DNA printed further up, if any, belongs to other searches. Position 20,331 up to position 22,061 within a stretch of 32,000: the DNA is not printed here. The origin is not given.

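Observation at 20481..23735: Cytochrome c + Tat-FeS + NrfD membrane module with no catalytic subunit in a hyperthermophilic archaeon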

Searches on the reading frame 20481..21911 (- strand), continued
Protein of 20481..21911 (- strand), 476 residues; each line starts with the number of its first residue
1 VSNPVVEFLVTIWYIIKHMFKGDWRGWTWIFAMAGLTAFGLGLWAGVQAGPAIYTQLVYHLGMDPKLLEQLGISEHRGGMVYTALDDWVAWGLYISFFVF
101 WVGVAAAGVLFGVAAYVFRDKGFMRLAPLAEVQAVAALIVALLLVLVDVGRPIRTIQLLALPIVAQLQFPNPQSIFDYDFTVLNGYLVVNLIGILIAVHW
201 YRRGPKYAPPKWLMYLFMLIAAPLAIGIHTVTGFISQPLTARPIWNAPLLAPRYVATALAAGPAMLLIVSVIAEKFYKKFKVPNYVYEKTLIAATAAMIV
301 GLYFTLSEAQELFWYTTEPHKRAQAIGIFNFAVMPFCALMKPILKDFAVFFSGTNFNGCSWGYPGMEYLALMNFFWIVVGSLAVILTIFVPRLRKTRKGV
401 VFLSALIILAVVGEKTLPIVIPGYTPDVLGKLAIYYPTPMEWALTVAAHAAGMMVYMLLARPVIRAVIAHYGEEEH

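Call 74: predict_structure(alignment_id=A1)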
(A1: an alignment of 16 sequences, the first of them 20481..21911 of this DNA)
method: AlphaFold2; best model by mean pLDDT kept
length: 476 residues; sequences in the alignment: 16
mean_pLDDT: 78.2   pTM: 0.82
mean pLDDT of the five models: 78.2, 76.4, 76.2, 75.6, 74.9
residues with pLDDT >= 90: 173; 70-90: 160; 50-70: 96; < 50: 47
segments of 3 or more residues with pLDDT < 50: 80-90, 336-340, 347-357, 426-430
pLDDT, mean of each block of 10 residues (from residue 1): 81 92 85 91 73 74 77 57 41 74 88 90 93 95 77 64 70 71 90 93 87 91 82 52 62 83 94 91 94 95 87 74 71 50 49 47 62 88 97 95 96 72 49 65 87 95 94 59
secondary structure, 60 per line:
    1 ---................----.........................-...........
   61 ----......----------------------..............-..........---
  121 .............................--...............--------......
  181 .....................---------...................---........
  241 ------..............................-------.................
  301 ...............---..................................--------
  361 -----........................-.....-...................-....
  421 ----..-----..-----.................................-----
elements in order: H4-19 H24-48 H50-60 H65-70 H93-106 H108-117 H121-149 H152-166 H175-201 H211-229 H233-240 H247-276 H284-315 H319-352 H366-389 H391-395 H397-415 H417-420 H439-471

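Call 78: fold_search(model_id=the predicted structure, library=pdb)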
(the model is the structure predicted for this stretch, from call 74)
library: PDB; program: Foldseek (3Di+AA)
matches with E <= 10: 437; with E <= 0.001: 7
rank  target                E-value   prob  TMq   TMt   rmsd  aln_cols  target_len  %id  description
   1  6btm_C                1.5e-08  1.00  0.62  0.65   7.5       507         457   15  Structure of Alternative Complex III from Flavobacterium johnsoniae (Wild Type) (released 2018-05-09)
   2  8k9e_C                1.7e-08  1.00  0.59  0.62   8.8       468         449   17  Cryo-EM structure of the photosynthetic alternative complex III from Chloroflexus aurantiacus at 3.3 angstrom (released 2024-03-06)
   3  6f0k_C                4.3e-08  1.00  0.59  0.62   7.9       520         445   17  Alternative complex III (released 2018-05-09)
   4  6lod_C                5.2e-08  1.00  0.59  0.62   6.7       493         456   17  Cryo-EM structure of the air-oxidized photosynthetic alternative complex III from Roseiflexus castenholzii (released 2020-11-04)
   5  6btm_F                3.6e-04  1.00  0.44  0.50   9.8       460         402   14  Structure of Alternative Complex III from Flavobacterium johnsoniae (Wild Type) (released 2018-05-09)
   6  6lod_F                7.8e-04  1.00  0.51  0.60  10.7       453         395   14  Cryo-EM structure of the air-oxidized photosynthetic alternative complex III from Roseiflexus castenholzii (released 2020-11-04)
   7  8k9e_F                8.8e-04  1.00  0.48  0.56   8.1       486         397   10  Cryo-EM structure of the photosynthetic alternative complex III from Chloroflexus aurantiacus at 3.3 angstrom (released 2024-03-06)
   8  9ilt_F                1.4e-03  1.00  0.48  0.56   8.2       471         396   10  Crystal structure of alternative complex III from Chloroflexus aurantiacus (released 2025-03-19)
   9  8b4o_A                1.5e-03  1.00  0.32  0.34  11.2       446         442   14  Cryo-EM structure of cytochrome bd oxidase from C. glutamicum (released 2022-12-28)
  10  9fka_A                4.4e-03  1.00  0.42  0.43   9.5       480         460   13  Cryo-EM structure of the reduced cytochrome bd oxidase from M. tuberculosis (released 2025-02-12)
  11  5doq_A                6.5e-03  1.00  0.48  0.52   8.1       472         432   12  The structure of bd oxidase from Geobacillus thermodenitrificans (released 2016-05-04)
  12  6rko_A                6.5e-03  1.00  0.39  0.41  13.2       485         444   11  Cryo-EM structure of the E. coli cytochrome bd-I oxidase at 2.68 A resolution (released 2019-10-16)
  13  7oy2_C                8.3e-03  1.00  0.37  0.38  13.2       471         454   11  High resolution structure of cytochrome bd-II oxidase from E. coli (released 2021-12-15)
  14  7nkz_A                1.0e-02  1.00  0.37  0.39  10.0       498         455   13  Cryo-EM structure of the cytochrome bd oxidase from M. tuberculosis at 2.5 A resolution (released 2021-09-22)
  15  6f0k_F                1.8e-02  1.00  0.47  0.57   9.8       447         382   12  Alternative complex III (released 2018-05-09)
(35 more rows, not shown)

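Call 93: find_homologous_proteins(query=L007:321-2000:+, max_evalue=1e-20)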
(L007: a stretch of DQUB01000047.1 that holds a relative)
Query L007:321-2000:+ (560 aa): 3214 proteins with E <= 1e-20 among 8000 candidates; the best 120 are listed.
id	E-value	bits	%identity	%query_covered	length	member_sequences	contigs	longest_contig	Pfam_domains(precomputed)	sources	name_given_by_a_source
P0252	0.0e+0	1308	95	100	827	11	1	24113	PF24161.2,PF13447.12,PF14522.12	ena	-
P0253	0.0e+0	1190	84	100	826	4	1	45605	PF11839.14,PF13447.12,PF14522.12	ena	-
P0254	0.0e+0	1160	82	100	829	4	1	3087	PF13447.12,PF14522.12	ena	-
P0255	4.6e-297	1005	82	90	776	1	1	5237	PF14537.12,PF24161.2,PF13447.12,PF14522.12,PF00435.28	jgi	-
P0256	1.8e-294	996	73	99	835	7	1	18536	PF23991.2,PF13447.12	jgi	-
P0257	8.5e-237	805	62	100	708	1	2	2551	PF25450.2,PF13447.12,PF14522.12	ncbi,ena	-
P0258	9.8e-237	805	63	98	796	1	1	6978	PF13447.12,PF14522.12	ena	-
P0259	1.8e-234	798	66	91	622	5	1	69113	PF13447.12,PF14522.12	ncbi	-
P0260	2.4e-231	787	63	93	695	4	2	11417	PF14537.12,PF13447.12,PF14522.12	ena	-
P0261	6.5e-226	770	58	100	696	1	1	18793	PF14537.12,PF13447.12,PF14522.12,PF22113.2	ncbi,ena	-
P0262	2.2e-225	768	61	99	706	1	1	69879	PF14537.12,PF25450.2,PF13447.12,PF26095.1,PF14522.12,PF22113.2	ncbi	-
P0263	2.9e-225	767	63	92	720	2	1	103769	PF25994.1,PF11559.14,PF19220.7,PF13447.12,PF28019.1,PF14522.12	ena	-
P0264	2.1e-222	758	59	99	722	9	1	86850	PF14537.12,PF13447.12,PF14522.12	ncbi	-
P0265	3.5e-222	757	58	99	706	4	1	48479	PF14537.12,PF24161.2,PF13447.12,PF14522.12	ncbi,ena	-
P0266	9.2e-221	753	60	93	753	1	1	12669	PF11839.14,PF13447.12,PF14522.12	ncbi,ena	-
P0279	4.0e-200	684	58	91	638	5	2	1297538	PF13447.12,PF14522.12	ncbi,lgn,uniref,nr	ncbi:multiheme c-type cytochrome [Ignicoccus hospitalis]|uniref:Hypothetical multiheme cytochrome n=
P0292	1.4e-171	590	52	90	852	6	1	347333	PF06009.20,PF23991.2,PF24161.2,PF13447.12,PF14522.12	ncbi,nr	ncbi:multiheme c-type cytochrome [Pyrodictium delaneyi]|nr:multiheme c-type cytochrome [Pyrodictium 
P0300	1.6e-158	547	46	98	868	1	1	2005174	PF13447.12,PF28159.1,PF14522.12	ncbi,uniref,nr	ncbi:hypothetical protein PYJP_05600 [Pyrofollis japonicus]|uniref:multiheme c-type cytochrome n=1 T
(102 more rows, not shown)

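Call 94: find_encoding_contigs(protein=P0292, flank=10000, max_places=1)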
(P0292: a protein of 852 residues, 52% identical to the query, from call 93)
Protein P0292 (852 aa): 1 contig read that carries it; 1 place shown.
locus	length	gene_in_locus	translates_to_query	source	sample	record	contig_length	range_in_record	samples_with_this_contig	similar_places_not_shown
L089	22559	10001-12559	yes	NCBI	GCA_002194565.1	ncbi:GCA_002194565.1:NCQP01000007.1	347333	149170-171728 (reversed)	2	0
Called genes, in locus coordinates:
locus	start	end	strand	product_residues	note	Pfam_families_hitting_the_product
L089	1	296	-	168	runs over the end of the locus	PF01864:CarS-like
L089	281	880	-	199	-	PF13481:AAA_25 (weak), PF06745:ATPase (weak), PF13479:AAA_24 (weak)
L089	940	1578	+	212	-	-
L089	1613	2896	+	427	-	PF16575:CLP1_P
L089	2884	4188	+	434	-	PF20695:UbiD_N, PF01977:UbiD, PF20696:UbiD_C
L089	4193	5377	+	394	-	PF04412:AcnX, PF28403:AcnX_2nd, PF28406:AcnX_3rd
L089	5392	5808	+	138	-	PF01989:AcnX_swivel_put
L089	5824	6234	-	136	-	PF06677:Auto_anti-p27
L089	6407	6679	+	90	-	PF03685:UPF0147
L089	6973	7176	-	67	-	PF01402:RHH_1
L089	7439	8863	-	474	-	PF10150:RNase_E_G (weak), PF04167:DUF402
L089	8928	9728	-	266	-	PF23441:SDR, PF00106:adh_short, PF08659:KR, PF13561:adh_short_C2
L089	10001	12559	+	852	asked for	PF14522:Cytochrome_C7 (faint), PF13447:Multi-haem_cyto, PF23991:DUF7310 (faint), PF24161:CCDC39, PF06009: (faint)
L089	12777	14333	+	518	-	-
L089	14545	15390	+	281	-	PF04967:HTH_10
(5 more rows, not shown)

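Call 95: find_encoding_contigs(protein=P0300, flank=10000, max_places=1)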
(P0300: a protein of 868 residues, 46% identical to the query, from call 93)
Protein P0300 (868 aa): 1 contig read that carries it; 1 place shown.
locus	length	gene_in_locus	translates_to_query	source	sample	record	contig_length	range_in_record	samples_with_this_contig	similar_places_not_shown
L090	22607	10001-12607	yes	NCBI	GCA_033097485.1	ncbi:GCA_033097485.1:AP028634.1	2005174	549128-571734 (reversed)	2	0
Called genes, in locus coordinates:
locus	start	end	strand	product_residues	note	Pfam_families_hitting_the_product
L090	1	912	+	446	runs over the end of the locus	-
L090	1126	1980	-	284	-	PF02548:Pantoate_transf, PF13714:PEP_mutase (weak)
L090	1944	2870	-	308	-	PF02558:ApbA, PF08546:ApbA_C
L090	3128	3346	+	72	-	PF01954:AF2212-like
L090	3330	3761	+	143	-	PF01850:PIN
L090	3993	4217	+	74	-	PF01954:AF2212-like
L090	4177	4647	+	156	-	PF01850:PIN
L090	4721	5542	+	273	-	PF00702:Hydrolase, PF13344:Hydrolase_6, PF13242:Hydrolase_like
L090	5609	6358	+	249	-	-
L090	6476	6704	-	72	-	-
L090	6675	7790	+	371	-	PF01979:Amidohydro_1, PF07969:Amidohydro_3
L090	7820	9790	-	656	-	PF00037:Fer4 (faint), PF01507:PAPS_reduct, PF13534:Fer4_17 (faint), PF12838:Fer4_7 (weak), PF13237:Fer4_10 (weak), PF14697:Fer4_21 (weak), PF12797:Fer4_2 (weak), PF12837:Fer4_6 (weak)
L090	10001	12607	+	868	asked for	PF14522:Cytochrome_C7 (faint), PF13447:Multi-haem_cyto, PF28159:CEP89 (weak)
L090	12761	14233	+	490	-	-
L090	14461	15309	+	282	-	PF04967:HTH_10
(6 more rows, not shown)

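Call 96: find_encoding_contigs(protein=P0279, flank=10000, max_places=1)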
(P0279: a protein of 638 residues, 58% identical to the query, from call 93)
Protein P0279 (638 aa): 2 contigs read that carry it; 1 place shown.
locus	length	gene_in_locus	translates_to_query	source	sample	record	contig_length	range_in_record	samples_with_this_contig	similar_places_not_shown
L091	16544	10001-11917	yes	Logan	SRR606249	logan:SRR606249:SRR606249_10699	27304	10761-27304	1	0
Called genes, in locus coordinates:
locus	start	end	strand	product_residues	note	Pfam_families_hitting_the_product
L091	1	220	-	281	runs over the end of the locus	PF01729:QRPTase_C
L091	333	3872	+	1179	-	PF03176:MMPL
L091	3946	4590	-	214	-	PF05165:GCH_III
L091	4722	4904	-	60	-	-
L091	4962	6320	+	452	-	PF04055:Radical_SAM (faint), PF17884:DUF5591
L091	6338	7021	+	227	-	-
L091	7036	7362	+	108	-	-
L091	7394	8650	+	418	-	PF01523:PmbA_TldD_1st, PF19289:PmbA_TldD_3rd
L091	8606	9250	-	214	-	-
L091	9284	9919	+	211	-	PF00215:OMPdecase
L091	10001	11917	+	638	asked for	PF14522:Cytochrome_C7 (faint), PF13447:Multi-haem_cyto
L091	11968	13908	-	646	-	PF01507:PAPS_reduct, PF12797:Fer4_2 (faint), PF12837:Fer4_6 (faint), PF12838:Fer4_7 (weak), PF13187:Fer4_9 (faint), PF13237:Fer4_10 (weak), PF14697:Fer4_21 (weak)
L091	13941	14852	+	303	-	PF00480:ROK, PF02685:Glucokinase (weak)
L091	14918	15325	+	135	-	-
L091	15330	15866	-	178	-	PF00011:HSP20, PF04969:CS (weak), PF17886:ArsA_HSP20 (weak)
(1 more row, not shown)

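Call 101: search_protein_families(library=ncbifam, proteins=[L044:5295-7841:-, L053:1048-3573:-, L026:10289-12610:+, L065:11505-13970:+, L086:5177-7594:-], max_evalue=1e-100)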
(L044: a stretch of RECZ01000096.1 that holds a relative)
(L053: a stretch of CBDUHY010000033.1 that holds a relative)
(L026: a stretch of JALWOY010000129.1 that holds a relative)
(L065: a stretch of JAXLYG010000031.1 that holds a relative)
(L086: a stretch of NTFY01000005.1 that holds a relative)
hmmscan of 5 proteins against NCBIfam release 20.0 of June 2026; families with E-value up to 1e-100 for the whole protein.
L044:5295-7841:- (848 aa): 3 families
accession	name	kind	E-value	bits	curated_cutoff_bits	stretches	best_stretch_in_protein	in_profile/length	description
NF010055.0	PRK13532.1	equivalog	5.3e-272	904.8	904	1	39-837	3-829/830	nitrate reductase catalytic subunit NapA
TIGR01706.1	NAPA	equivalog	4.9e-263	875.2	930.55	1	39-837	2-829/830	periplasmic nitrate reductase subunit alpha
TIGR01591.1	Fdh-alpha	equivalog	1.3e-129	433.2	666.25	0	87-588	2-478/672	formate dehydrogenase subunit alpha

L053:1048-3573:- (841 aa): 3 families
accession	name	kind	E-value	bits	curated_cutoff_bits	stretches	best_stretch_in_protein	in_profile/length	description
NF010055.0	PRK13532.1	equivalog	1.1e-263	877.4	904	1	34-829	2-829/830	nitrate reductase catalytic subunit NapA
TIGR01706.1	NAPA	equivalog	8.2e-253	841.4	930.55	1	329-829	325-829/830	periplasmic nitrate reductase subunit alpha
TIGR01591.1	Fdh-alpha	equivalog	3.3e-136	455.1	666.25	1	82-623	3-517/672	formate dehydrogenase subunit alpha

L026:10289-12610:+ (773 aa): 5 families
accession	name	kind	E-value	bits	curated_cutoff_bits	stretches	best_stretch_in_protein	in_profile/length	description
NF010055.0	PRK13532.1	equivalog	1.9e-203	678.1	904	1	1-547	1-576/830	nitrate reductase catalytic subunit NapA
TIGR01706.1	NAPA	equivalog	7.4e-196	653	930.55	0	4-287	3-294/830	periplasmic nitrate reductase subunit alpha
TIGR01591.1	Fdh-alpha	equivalog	2.3e-146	488.7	666.25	1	45-769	1-671/672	formate dehydrogenase subunit alpha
NF047855.1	AssmNtatRedNasC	equivalog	1.8e-131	439.7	1100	1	41-771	19-707/708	assimilatory nitrate reductase catalytic subunit NasC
NF041323.1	Nitr_red_NasA_Halo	equivalog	1.8e-109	367.2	1000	1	50-770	3-672/673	assimilatory nitrate reductase NasA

L065:11505-13970:+ (821 aa): 3 families
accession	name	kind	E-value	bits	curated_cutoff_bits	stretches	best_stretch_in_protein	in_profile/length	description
NF010055.0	PRK13532.1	equivalog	3.7e-261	869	904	1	11-813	2-828/830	nitrate reductase catalytic subunit NapA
TIGR01706.1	NAPA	equivalog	1e-255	851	930.55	1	12-813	2-828/830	periplasmic nitrate reductase subunit alpha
TIGR01591.1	Fdh-alpha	equivalog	4.1e-124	415.1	666.25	0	67-565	3-478/672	formate dehydrogenase subunit alpha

L086:5177-7594:- (805 aa): 4 families
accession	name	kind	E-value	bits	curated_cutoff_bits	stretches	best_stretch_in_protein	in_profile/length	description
NF010055.0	PRK13532.1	equivalog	8.9e-262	871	904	1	1-799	1-829/830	nitrate reductase catalytic subunit NapA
TIGR01706.1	NAPA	equivalog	6.1e-251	835.2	930.55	1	4-799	3-829/830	periplasmic nitrate reductase subunit alpha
TIGR01591.1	Fdh-alpha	equivalog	6.3e-126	421.1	666.25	0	51-567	3-491/672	formate dehydrogenase subunit alpha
NF041323.1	Nitr_red_NasA_Halo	equivalog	2.8e-102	343.4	1000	0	54-552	3-472/673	assimilatory nitrate reductase NasA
